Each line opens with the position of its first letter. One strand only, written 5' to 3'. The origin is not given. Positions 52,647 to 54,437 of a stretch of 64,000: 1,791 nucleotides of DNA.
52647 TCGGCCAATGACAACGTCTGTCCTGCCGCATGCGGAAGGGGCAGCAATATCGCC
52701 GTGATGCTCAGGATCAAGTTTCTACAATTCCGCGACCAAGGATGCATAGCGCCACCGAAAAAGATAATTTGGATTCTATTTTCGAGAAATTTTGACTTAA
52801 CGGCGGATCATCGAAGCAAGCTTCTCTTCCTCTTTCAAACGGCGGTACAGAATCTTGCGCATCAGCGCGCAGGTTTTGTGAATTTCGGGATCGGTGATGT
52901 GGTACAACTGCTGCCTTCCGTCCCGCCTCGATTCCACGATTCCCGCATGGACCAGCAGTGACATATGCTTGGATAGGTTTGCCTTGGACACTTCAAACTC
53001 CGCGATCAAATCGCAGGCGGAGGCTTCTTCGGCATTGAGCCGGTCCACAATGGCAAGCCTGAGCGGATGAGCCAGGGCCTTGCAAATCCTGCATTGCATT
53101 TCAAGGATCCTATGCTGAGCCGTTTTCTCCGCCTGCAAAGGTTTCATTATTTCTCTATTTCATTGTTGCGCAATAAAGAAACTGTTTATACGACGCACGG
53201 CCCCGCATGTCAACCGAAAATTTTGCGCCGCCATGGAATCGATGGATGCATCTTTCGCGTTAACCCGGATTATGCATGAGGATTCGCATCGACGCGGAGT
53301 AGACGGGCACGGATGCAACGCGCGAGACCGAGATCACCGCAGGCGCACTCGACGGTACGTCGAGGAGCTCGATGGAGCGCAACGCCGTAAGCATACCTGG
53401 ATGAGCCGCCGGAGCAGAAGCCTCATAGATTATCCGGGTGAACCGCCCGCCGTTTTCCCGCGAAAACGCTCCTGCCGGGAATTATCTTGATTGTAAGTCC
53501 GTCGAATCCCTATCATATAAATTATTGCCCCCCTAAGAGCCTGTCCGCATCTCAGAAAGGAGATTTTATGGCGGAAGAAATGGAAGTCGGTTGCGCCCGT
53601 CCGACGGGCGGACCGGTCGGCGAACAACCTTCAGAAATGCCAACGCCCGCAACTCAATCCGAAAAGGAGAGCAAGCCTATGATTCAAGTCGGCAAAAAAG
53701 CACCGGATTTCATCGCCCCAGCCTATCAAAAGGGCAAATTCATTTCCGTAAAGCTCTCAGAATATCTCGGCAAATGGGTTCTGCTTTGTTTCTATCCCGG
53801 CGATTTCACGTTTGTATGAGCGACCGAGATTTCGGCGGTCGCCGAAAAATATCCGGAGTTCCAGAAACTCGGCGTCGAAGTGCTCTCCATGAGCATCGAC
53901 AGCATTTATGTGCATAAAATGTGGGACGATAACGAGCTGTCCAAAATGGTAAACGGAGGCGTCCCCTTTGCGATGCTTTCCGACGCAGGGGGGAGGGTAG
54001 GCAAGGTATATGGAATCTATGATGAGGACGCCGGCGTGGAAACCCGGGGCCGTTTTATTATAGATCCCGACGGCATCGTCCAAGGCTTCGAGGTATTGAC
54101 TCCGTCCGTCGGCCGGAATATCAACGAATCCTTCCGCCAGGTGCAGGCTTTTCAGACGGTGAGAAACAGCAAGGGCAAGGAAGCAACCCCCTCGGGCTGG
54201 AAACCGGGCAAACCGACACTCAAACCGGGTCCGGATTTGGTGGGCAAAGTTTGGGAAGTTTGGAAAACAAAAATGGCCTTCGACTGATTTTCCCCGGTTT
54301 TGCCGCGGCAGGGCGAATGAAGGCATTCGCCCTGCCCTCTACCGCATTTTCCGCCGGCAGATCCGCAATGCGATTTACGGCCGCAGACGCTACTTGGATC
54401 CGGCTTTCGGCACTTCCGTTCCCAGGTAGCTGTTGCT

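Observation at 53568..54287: Selenocysteine-containing peroxiredoxin: UGA at the peroxidatic Cys codon, SECIS-like hairpin, and no resolving Cys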

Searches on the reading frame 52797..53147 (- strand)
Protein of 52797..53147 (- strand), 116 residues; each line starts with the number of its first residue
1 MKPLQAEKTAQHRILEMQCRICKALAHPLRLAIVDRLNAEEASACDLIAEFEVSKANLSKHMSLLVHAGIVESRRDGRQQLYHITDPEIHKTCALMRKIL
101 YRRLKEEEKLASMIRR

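Call 13: find_encoding_contigs(protein=window:52797-53147:-, flank=10000, max_places=4)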
Protein window:52797-53147:- (116 aa): 1 contig read that carries it; 1 place shown.
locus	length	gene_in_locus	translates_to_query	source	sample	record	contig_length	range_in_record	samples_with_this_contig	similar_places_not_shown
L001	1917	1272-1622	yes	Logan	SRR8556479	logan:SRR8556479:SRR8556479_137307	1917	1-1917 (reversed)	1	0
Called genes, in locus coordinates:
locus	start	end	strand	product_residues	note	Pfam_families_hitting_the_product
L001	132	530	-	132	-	PF00578:AhpC-TSA, PF10417:1-cysPrx_C (weak)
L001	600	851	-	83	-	PF00578:AhpC-TSA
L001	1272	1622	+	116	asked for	PF12840:HTH_20, PF01022:HTH_5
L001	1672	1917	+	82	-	?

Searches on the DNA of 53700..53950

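Call 28: search_rna_families(source=window, start=53700, end=53950, threshold=evalue, max_evalue=10)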
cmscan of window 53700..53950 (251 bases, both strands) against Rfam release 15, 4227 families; matches with E-value up to 10: 2.
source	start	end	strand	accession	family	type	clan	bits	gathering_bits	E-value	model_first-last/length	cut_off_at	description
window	53736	53794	-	RF02445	SpR14_sRNA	Gene; sRNA;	-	19.1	50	3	1-80/80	no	Streptococcus sRNA SpR14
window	53700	53719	-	RF01151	snoU82P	Gene; snRNA; snoRNA; CD-box;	-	8.8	42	6.5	1-20/55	3'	Small nucleolar RNA U82P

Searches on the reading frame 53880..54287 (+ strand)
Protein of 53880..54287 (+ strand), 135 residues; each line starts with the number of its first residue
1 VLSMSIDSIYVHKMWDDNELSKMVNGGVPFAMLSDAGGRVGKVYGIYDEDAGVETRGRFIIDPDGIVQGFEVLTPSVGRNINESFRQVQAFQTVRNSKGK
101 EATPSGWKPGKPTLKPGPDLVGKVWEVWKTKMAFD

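Call 12: find_encoding_contigs(protein=window:53880-54287:+, flank=10000, max_places=5)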
Protein window:53880-54287:+ (135 aa): no gene with exactly this product is on record in the collection.
